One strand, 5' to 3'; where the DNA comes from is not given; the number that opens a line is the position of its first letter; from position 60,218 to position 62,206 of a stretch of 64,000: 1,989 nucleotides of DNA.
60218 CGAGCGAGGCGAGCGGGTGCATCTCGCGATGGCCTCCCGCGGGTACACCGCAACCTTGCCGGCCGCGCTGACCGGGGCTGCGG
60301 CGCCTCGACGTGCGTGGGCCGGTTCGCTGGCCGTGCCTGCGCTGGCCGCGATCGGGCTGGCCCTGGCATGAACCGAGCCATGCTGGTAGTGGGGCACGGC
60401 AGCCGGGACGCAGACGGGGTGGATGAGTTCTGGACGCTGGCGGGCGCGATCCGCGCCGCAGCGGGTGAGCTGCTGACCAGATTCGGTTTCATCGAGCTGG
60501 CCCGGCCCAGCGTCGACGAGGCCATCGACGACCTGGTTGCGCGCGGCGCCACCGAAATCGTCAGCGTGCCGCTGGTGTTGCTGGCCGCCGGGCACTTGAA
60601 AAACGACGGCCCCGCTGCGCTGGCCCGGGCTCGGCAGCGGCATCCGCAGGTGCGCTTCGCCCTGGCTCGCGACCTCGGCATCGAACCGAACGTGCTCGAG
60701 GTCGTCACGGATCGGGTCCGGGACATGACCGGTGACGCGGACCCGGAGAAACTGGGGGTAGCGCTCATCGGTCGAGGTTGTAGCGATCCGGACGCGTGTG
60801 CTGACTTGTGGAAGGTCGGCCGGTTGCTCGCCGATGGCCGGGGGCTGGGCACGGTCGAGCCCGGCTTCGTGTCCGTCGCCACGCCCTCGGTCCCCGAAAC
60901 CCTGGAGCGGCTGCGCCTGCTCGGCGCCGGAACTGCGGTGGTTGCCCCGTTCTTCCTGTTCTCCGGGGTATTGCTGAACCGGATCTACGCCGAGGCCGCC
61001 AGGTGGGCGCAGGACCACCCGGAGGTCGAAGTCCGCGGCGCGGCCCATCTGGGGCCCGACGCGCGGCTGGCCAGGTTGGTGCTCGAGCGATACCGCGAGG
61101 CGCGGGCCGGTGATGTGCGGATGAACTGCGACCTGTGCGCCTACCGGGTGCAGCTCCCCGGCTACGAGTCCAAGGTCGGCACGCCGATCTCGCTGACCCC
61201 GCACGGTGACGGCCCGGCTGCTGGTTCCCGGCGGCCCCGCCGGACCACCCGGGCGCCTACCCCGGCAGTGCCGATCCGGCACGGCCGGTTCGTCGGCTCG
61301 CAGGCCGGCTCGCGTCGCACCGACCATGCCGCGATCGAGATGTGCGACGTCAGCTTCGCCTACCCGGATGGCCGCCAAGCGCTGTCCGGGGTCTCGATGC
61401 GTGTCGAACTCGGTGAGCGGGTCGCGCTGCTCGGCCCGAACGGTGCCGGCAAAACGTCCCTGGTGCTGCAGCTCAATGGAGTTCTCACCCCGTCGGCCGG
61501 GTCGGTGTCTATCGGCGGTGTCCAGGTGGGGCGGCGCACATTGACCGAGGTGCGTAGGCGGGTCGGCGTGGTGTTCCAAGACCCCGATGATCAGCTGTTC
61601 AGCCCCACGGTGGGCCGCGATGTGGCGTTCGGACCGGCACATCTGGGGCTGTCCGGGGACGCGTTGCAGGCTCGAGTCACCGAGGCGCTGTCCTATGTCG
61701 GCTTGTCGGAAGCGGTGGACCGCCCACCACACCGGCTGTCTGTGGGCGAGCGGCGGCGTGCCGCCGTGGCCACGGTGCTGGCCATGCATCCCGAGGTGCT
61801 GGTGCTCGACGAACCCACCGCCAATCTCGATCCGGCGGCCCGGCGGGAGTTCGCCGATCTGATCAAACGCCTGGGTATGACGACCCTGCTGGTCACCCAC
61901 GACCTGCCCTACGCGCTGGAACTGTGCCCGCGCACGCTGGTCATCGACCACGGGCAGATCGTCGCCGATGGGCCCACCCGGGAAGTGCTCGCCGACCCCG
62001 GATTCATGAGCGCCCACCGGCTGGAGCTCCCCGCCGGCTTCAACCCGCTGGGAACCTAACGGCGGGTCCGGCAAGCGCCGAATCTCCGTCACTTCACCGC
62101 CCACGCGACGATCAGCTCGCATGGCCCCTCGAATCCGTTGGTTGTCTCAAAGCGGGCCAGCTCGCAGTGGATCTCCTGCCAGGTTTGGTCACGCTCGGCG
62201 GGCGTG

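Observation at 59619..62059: In-frame fusion of the cobaltochelatase CbiX to the transporter ATPase CbiO, next to cbiQ but with no cbiM/cbiN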

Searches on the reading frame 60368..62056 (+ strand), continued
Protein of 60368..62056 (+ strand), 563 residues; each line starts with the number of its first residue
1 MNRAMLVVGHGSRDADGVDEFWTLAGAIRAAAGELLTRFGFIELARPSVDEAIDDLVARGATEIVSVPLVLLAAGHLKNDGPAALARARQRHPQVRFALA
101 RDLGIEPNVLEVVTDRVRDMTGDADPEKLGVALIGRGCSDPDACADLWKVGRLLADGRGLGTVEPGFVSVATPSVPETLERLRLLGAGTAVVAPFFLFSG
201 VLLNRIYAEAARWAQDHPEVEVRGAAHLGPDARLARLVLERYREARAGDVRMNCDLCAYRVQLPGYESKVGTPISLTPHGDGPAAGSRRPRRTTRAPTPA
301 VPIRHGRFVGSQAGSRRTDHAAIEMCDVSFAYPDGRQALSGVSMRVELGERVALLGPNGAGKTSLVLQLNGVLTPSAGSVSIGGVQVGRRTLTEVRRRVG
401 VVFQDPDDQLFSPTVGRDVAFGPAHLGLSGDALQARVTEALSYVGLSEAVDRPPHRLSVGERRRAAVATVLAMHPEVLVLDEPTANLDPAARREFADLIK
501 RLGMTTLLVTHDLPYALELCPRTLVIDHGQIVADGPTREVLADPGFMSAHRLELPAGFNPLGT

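Call 50: find_encoding_contigs(protein=P0052, flank=4000, max_places=2)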
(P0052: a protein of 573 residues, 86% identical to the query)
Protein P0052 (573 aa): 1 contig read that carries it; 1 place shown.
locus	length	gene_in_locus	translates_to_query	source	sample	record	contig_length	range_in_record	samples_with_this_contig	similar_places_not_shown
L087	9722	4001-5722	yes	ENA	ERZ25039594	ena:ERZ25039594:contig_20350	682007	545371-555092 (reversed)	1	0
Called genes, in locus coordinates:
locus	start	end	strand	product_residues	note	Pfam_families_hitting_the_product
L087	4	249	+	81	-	-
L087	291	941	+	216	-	PF00080:Sod_Cu (weak)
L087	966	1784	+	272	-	PF00590:TP_methylase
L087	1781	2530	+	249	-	PF00590:TP_methylase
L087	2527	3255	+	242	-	PF00590:TP_methylase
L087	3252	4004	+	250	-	PF02361:CbiQ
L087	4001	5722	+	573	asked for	PF01903:CbiX, PF00005:ABC_tran, PF13304:AAA_21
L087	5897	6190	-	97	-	-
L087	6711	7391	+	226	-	PF00763:THF_DHG_CYH, PF02882:THF_DHG_CYH_C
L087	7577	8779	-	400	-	PF01336:tRNA_anti-codon, PF00152:tRNA-synt_2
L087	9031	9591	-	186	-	PF13560:HTH_31, PF01381:HTH_3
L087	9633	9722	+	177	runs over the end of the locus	PF13420:Acetyltransf_4, PF00583:Acetyltransf_1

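Call 55: predict_structure(alignment_id=A1)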
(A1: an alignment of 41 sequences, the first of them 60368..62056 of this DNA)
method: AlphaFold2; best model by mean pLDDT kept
length: 563 residues; sequences in the alignment: 41
mean_pLDDT: 67.2   pTM: 0.49
mean pLDDT of the five models: 67.2, 64.0, 54.8, 52.5, 49.9
residues with pLDDT >= 90: 84; 70-90: 222; 50-70: 128; < 50: 129
segments of 3 or more residues with pLDDT < 50: 72-79, 249-317, 335-339, 357-361, 412-421, 511-517, 545-563
pLDDT, mean of each block of 10 residues (from residue 1): 83 71 89 92 80 94 85 47 70 86 71 90 89 75 63 75 81 85 94 84 89 97 87 85 72 29 25 25 25 24 28 43 70 47 67 64 55 64 79 77 64 36 60 72 76 68 75 78 60 74 77 54 63 68 51 41 39
secondary structure, 60 per line:
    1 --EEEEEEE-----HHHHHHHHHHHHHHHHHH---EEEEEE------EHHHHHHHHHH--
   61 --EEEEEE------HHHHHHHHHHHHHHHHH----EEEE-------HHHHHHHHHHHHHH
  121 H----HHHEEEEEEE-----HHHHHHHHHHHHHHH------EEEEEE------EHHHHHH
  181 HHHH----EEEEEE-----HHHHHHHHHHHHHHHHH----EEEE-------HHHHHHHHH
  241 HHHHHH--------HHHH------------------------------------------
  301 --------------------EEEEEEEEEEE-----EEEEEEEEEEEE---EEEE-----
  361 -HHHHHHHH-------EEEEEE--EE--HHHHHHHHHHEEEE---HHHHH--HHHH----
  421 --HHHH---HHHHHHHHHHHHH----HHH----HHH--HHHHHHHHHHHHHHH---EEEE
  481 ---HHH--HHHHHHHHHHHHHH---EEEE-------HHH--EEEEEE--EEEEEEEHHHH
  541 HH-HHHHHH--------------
elements in order: E3-9 H15-32 E36-41 H49-58 E63-68 H75-91 E96-99 H107-121 E129-135 H141-155 E162-167 H175-184 E189-194 H200-216 E221-224 H232-246 H255-258 E321-331 E337-348 E352-355 H362-369 E377-382 H389-398 E399-402 H406-410 H413-416 H423-426 H430-442 H459-473 E477-480 H489-502 E506-509 E522-527 E530-536 H537-542 H544-549

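Call 56: find_encoding_contigs(protein=P0234, flank=6000, max_places=3)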
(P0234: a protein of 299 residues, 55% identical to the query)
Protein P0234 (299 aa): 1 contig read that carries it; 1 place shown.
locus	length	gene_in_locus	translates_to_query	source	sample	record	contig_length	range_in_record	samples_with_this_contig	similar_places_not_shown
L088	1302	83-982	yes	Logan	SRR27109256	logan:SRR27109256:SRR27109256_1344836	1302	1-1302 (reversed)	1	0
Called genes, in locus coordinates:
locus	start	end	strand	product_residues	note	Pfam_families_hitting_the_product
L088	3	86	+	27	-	?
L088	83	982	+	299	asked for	PF06180:CbiK (faint), PF01903:CbiX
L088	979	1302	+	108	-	?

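Call 63: find_encoding_contigs(protein=P0121, flank=10000, max_places=2)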
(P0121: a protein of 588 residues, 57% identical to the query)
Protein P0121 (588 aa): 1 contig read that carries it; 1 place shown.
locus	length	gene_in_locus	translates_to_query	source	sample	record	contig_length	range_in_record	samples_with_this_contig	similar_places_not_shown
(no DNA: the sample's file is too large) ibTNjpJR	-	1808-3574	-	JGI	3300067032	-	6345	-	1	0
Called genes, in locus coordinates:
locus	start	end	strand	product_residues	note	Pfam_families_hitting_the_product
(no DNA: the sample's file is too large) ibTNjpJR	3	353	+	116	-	?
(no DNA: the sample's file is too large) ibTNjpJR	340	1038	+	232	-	PF01891:CbiM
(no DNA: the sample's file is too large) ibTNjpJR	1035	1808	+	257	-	PF02361:CbiQ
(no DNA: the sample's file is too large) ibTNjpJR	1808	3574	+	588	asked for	PF01903:CbiX, PF00005:ABC_tran, PF13304:AAA_21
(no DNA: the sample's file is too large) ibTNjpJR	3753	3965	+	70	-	PF09489:CbtB (weak)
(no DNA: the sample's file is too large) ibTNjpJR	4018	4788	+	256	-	PF09490:CbtA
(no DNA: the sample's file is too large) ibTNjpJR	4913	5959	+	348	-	PF08378:NERD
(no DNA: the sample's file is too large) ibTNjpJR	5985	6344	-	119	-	?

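Call 65: search_protein_families(library=pfam, proteins=[L011:497-4318:+, L011:6790-8298:+, L011:8302-9183:+, L011:14570-15850:+, L011:20105-21472:+, L015:13221-14933:+, L015:17095-19038:+, L017:11790-12803:+, L013:3074-4219:+], max_evalue=0.01)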
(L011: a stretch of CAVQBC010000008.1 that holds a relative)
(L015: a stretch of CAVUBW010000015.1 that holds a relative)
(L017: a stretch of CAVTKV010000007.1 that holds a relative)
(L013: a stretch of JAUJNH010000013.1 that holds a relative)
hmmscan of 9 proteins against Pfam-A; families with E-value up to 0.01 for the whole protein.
L011:497-4318:+ (1274 aa): 1 family
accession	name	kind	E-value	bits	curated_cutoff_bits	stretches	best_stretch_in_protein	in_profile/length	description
PF02514.21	CobN-Mg_chel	-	0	1308.5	24.5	1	113-1235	2-1089/1090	CobN/Magnesium Chelatase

L011:6790-8298:+ (503 aa): 2 families
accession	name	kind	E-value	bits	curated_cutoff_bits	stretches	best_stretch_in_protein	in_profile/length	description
PF01656.29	CbiA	-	5.5e-22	78.5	25.4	1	92-277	1-123/125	CobQ/CobB/MinD/ParA nucleotide binding domain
PF13500.12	AAA_26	-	2.8e-13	50.6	27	2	168-272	99-196/198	AAA domain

L011:8302-9183:+ (294 aa): 1 family
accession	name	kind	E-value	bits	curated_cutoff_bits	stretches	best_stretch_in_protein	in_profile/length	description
PF00590.25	TP_methylase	-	5.9e-42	144.4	27.8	1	49-259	1-207/212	Tetrapyrrole (Corrin/Porphyrin) Methylases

L011:14570-15850:+ (427 aa): 1 family
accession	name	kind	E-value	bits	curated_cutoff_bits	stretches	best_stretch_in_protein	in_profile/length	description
PF01888.22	CbiD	-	1.9e-88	296.5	25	1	62-322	1-254/254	CbiD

L011:20105-21472:+ (456 aa): 1 family
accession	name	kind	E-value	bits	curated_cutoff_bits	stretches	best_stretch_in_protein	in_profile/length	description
PF00155.27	Aminotran_1_2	-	1.7e-27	97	19.7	1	137-449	4-360/361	Aminotransferase class I and II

L015:13221-14933:+ (571 aa): 1 family
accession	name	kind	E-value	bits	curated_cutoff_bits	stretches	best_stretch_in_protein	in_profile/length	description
PF00171.27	Aldedh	-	2e-144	482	23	1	79-535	7-461/461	Aldehyde dehydrogenase family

L015:17095-19038:+ (648 aa): 2 families
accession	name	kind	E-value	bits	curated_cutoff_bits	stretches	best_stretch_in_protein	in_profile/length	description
PF02518.31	HATPase_c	-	7.8e-09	36.4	26.4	1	359-463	5-109/111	Histidine kinase-, DNA gyrase B-, and HSP90-like ATPase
PF00672.30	HAMP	-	2.4e-05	25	25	1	168-235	1-48/53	HAMP domain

L017:11790-12803:+ (338 aa): 1 family
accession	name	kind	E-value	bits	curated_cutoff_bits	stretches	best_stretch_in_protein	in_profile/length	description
PF00892.27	EamA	-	1.1e-16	61.7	28.2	2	44-179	3-134/135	EamA-like transporter family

L013:3074-4219:+ (382 aa): 1 family
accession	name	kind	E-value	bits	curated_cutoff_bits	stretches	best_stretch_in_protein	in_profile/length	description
PF01888.22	CbiD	-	7.7e-85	284.7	25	1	41-290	1-254/254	CbiD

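Call 72: search_protein_families(library=pfam, proteins=[L015:4213-7206:+, L013:3954-6731:+, L017:4631-7195:+, L015:2416-3552:+, L015:1199-2671:-, L017:15298-16938:+, L017:17336-18835:+, L013:240-1340:+, L013:11682-12824:+, L017:894-2291:-], max_evalue=0.00001)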
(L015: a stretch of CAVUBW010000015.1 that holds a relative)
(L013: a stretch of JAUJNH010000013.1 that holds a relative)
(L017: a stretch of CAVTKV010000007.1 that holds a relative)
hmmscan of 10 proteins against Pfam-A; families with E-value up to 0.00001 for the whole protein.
L015:4213-7206:+ (998 aa): 2 families
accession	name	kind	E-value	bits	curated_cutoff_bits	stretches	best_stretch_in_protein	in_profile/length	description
PF00590.25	TP_methylase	-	8.7e-41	140.6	27.8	2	755-960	2-211/212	Tetrapyrrole (Corrin/Porphyrin) Methylases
PF01890.21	CbiG_C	-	1.7e-19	70.9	27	1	635-744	1-117/117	Cobalamin synthesis G C-terminus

L013:3954-6731:+ (926 aa): 2 families
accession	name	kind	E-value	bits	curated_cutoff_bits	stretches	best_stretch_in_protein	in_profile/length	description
PF00590.25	TP_methylase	-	3.3e-44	151.8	27.8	3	778-888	106-211/212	Tetrapyrrole (Corrin/Porphyrin) Methylases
PF01890.21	CbiG_C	-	1.6e-19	71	27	1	495-620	1-117/117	Cobalamin synthesis G C-terminus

L017:4631-7195:+ (855 aa): 2 families
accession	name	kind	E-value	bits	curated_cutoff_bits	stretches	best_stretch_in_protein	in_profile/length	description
PF00590.25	TP_methylase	-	3.1e-41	142.1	27.8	2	610-816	3-211/212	Tetrapyrrole (Corrin/Porphyrin) Methylases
PF01890.21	CbiG_C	-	4.3e-22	79.3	27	1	474-597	1-117/117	Cobalamin synthesis G C-terminus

L015:2416-3552:+ (379 aa): 1 family
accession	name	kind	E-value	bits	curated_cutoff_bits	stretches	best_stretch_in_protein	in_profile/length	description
PF00590.25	TP_methylase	-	3.3e-36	125.7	27.8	1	140-349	2-203/212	Tetrapyrrole (Corrin/Porphyrin) Methylases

L015:1199-2671:- (491 aa): 3 families
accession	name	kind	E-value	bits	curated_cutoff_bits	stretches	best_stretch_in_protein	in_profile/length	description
PF07685.20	GATase_3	-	4.3e-21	75.9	27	1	290-467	1-190/196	CobB/CobQ-like glutamine amidotransferase domain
PF01656.29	CbiA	-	1.4e-20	74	25.4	1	48-227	1-118/125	CobQ/CobB/MinD/ParA nucleotide binding domain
PF13500.12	AAA_26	-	6.9e-15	55.9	27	1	124-227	99-196/198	AAA domain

L017:15298-16938:+ (547 aa): 3 families
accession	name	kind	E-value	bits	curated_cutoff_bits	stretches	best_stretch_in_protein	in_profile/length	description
PF04039.18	MnhB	-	1e-31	110.2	22.5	1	396-519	1-126/127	Domain related to MnhB subunit of Na+/H+ antiporter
PF20501.3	MbhE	-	4.2e-19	68.8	27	1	269-353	5-88/98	MBH, subunit E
PF13244.11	MbhD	-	5.6e-16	58.9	27.2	1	192-255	2-66/67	MBH, subunit D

L017:17336-18835:+ (500 aa): 1 family
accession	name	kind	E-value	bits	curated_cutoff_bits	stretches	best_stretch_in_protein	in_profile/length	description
PF00361.26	Proton_antipo_M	-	7.8e-57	193.1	21.5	1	128-417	2-294/294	NADH:quinone oxidoreductase/Mrp antiporter, TM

L013:240-1340:+ (367 aa): 1 family
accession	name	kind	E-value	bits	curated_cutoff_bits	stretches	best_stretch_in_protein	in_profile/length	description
PF00590.25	TP_methylase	-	5.9e-37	128.1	27.8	1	110-318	2-203/212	Tetrapyrrole (Corrin/Porphyrin) Methylases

L013:11682-12824:+ (381 aa): 1 family
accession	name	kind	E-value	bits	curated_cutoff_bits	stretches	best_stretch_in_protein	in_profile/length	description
PF00274.25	Glycolytic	-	6.3e-121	403.8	22.2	1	47-377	2-333/349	Fructose-bisphosphate aldolase class-I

L017:894-2291:- (466 aa): 1 family
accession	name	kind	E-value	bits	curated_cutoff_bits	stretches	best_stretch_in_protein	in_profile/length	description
PF00067.27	p450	-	9.8e-27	94.3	22.8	1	280-446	253-449/462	Cytochrome P450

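Call 75: search_protein_families(library=ncbifam, proteins=[L012:6178-6804:+, L084:6001-6648:+, L084:6783-6956:+], max_evalue=0.001)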
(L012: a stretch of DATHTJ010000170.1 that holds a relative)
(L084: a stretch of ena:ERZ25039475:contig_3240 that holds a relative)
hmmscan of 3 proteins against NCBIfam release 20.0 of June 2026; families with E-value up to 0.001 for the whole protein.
L012:6178-6804:+ (209 aa): 11 families
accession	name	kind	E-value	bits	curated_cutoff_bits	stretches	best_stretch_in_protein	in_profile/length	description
NF004902.0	PRK06265.1-1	equivalog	3.8e-33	115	219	1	1-209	1-203/213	cobalt transporter CbiM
NF008873.0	PRK11909.1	equivalog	6.8e-27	94.7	225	1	1-162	1-158/230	cobalt transporter CbiM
NF005598.0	PRK07331.1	equivalog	1.7e-23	83.6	401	1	1-164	1-163/323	cobalt transporter CbiM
NF006184.0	PRK08319.1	equivalog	4e-19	69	180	1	1-207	1-210/224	energy-coupling factor ABC transporter permease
NF004905.0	PRK06265.1-5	equivalog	6.8e-16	59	173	1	1-199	1-187/205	cobalt transporter CbiM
NF004903.0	PRK06265.1-3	equivalog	7.7e-16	58.2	193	1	1-206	2-195/211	cobalt transporter CbiM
NF004904.0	PRK06265.1-4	equivalog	2.4e-13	50.2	172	1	1-190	1-184/206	cobalt transporter CbiM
TIGR00123.1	cbiM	equivalog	5.4e-13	49.3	184.15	1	1-209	1-212/214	cobalt ECF transporter S component CbiM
NF004906.0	PRK06265.2-1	equivalog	1.8e-11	44.4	205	1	1-204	1-204/212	cobalt transporter CbiM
NF004909.0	PRK06265.2-5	equivalog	5.8e-09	36.3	172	1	1-208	1-193/196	cobalt transporter CbiM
NF004907.0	PRK06265.2-2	subfamily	8.4e-09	35.3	200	1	1-207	21-215/221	cobalt transporter CbiM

L084:6001-6648:+ (216 aa): 11 families
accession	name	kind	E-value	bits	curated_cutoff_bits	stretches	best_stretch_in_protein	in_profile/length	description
NF004902.0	PRK06265.1-1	equivalog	5.4e-31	107.9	219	1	1-211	1-205/213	cobalt transporter CbiM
NF008873.0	PRK11909.1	equivalog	1.6e-27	96.8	225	1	1-163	1-159/230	cobalt transporter CbiM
NF005598.0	PRK07331.1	equivalog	6.8e-24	84.8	401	1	1-172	1-176/323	cobalt transporter CbiM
NF006184.0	PRK08319.1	equivalog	5.1e-20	71.9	180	1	1-209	1-212/224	energy-coupling factor ABC transporter permease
NF004903.0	PRK06265.1-3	equivalog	2.6e-16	59.7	193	1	1-209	2-198/211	cobalt transporter CbiM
NF004905.0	PRK06265.1-5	equivalog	4e-15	56.5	173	1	1-210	1-198/205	cobalt transporter CbiM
TIGR00123.1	cbiM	equivalog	2.1e-14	53.9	184.15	1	1-210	1-213/214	cobalt ECF transporter S component CbiM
NF004906.0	PRK06265.2-1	equivalog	9.3e-14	51.8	205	1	1-208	1-208/212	cobalt transporter CbiM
NF004904.0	PRK06265.1-4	equivalog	2.2e-12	47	172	1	1-201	1-191/206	cobalt transporter CbiM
NF004907.0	PRK06265.2-2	subfamily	1.8e-10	40.7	200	1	1-211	21-219/221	cobalt transporter CbiM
NF004909.0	PRK06265.2-5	equivalog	2.5e-08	34.2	172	1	1-209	1-194/196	cobalt transporter CbiM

L084:6783-6956:+ (58 aa): 1 family
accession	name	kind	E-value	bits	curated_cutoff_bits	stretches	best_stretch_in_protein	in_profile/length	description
NF052418.1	MymT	equivalog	3.6e-20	71.6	80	1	1-45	1-45/47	copper-binding metallothionein MymT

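Call 78: search_protein_families(library=pfam, proteins=[L009:7167-8237:-, L009:8448-9743:+, L009:7680-8213:+], max_evalue=0.001)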
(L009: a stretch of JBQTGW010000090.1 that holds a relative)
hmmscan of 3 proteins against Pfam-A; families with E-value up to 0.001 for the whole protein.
L009:7167-8237:- (357 aa): 4 families
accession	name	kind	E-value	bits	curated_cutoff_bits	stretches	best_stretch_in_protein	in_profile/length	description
PF01135.25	PCMT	-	2.5e-28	99.7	20.3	1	17-169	5-152/210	Protein-L-isoaspartate(D-aspartate) O-methyltransferase (PCMT)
PF13847.12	Methyltransf_31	-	1.1e-06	28.8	27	1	90-164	2-79/145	Methyltransferase domain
PF13649.12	Methyltransf_25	-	1.7e-05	25.8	27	1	95-172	1-76/97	Methyltransferase domain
PF01596.23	Methyltransf_3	-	0.00074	19.3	22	1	92-150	45-105/204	O-methyltransferase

L009:8448-9743:+ (432 aa): 5 families
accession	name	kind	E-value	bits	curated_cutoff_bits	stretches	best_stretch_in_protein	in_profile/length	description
PF01381.28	HTH_3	-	1.6e-11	44.5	23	1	58-110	3-55/55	Helix-turn-helix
PF13560.12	HTH_31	-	6e-08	33.3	27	1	53-108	3-59/64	Helix-turn-helix domain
PF12844.13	HTH_19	-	1.1e-06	28.9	30.2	1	53-112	1-60/64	Helix-turn-helix domain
PF13443.12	HTH_26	-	4.6e-06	27.2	22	1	58-111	4-58/63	Cro/C1-type HTH DNA-binding domain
PF01047.28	MarR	-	0.00016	21.9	24.6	0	57-84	10-37/59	MarR family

L009:7680-8213:+ (178 aa): 0 families

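Call 81: fold_search(model_id=the predicted structure, library=pdb)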
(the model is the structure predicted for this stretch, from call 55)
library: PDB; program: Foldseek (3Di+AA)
matches with E <= 10: 1850; with E <= 0.001: 1081
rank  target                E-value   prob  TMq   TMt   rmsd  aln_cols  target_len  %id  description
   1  5x3x_A                6.3e-19  1.00  0.35  0.66   4.4       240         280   44  2.8A resolution structure of a cobalt energy-coupling factor transporter-CbiMQO (released 2017-04-05)
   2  6zg3_F                6.7e-19  1.00  0.36  0.67   4.4       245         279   36  the structure of ECF PanT transporter in a complex with a nanobody (released 2021-03-03)
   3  5x3x_a                1.3e-18  1.00  0.35  0.66   4.4       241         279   45  2.8A resolution structure of a cobalt energy-coupling factor transporter-CbiMQO (released 2017-04-05)
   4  5x41_C                2.0e-18  1.00  0.35  0.66   5.1       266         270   40  3.5A resolution structure of a cobalt energy-coupling factor transporter using LCP method-CbiMQO (released 2017-04-19)
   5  5x40_A                2.1e-18  1.00  0.34  0.63   4.7       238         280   45  Structure of a CbiO dimer bound with AMPPCP (released 2017-04-05)
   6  4mki_A                3.0e-18  1.00  0.36  0.65   4.5       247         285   38  Cobalt transporter ATP-binding subunit (released 2013-10-30)
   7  4mki_B                3.2e-18  1.00  0.35  0.65   4.6       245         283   38  Cobalt transporter ATP-binding subunit (released 2013-10-30)
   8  5x41_D                7.1e-18  1.00  0.35  0.68   4.5       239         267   45  3.5A resolution structure of a cobalt energy-coupling factor transporter using LCP method-CbiMQO (released 2017-04-19)
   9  3gfo                  6.3e-17  1.00  0.33  0.67   5.3       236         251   37  Structure of cbiO1 from clostridium perfringens: Part of the ABC transporter complex cbiONQ. (released 2009-03-24)
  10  5zt7_A                9.9e-17  1.00  0.39  0.84   2.5       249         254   31  SirB from Bacillus subtilis with Co2+ (released 2019-02-27)
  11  5zta_B                9.9e-17  1.00  0.39  0.83   2.7       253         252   32  SirB from Bacillus subtilis with Fe3+ (released 2019-06-12)
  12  8bmp_A                1.1e-16  1.00  0.35  0.66   4.4       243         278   34  Cryo-EM structure of the folate-specific ECF transporter complex in MSP2N2 lipid nanodiscs bound to ATP and ADP (released 2023-08-02)
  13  8bms_A                1.3e-16  1.00  0.35  0.64   4.7       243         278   33  Cryo-EM structure of the mutant solitary ECF module 2EQ in MSP2N2 lipid nanodiscs in the ATPase closed and ATP-bound c (released 2023-08-02)
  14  5x41_B                1.8e-16  1.00  0.36  0.72   4.5       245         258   44  3.5A resolution structure of a cobalt energy-coupling factor transporter using LCP method-CbiMQO (released 2017-04-19)
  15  5zt9_B                2.0e-16  1.00  0.40  0.85   2.5       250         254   32  SirB from Bacillus subtilis with Ni2+ (released 2019-06-12)
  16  5zt7_B                2.4e-16  1.00  0.40  0.83   2.7       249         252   32  SirB from Bacillus subtilis with Co2+ (released 2019-02-27)
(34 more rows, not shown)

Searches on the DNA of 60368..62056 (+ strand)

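Call 52: search_rna_families(sources=[L084, L086, L012], threshold=gathering)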
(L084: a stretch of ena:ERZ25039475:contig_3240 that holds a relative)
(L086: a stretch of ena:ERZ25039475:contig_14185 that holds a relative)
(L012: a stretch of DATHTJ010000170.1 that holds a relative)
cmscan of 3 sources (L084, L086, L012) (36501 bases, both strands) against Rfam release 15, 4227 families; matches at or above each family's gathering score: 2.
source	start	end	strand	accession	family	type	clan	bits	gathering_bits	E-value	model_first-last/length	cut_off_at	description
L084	5790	5880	+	RF01482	AdoCbl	Cis-reg; riboswitch;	CL00101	53.9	50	2.4e-07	17-104/149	no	AdoCbl (Cobalamin/B12) riboswitch aptamer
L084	4793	4890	-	RF01482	AdoCbl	Cis-reg; riboswitch;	CL00101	50.7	50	1.4e-06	15-106/149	no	AdoCbl (Cobalamin/B12) riboswitch aptamer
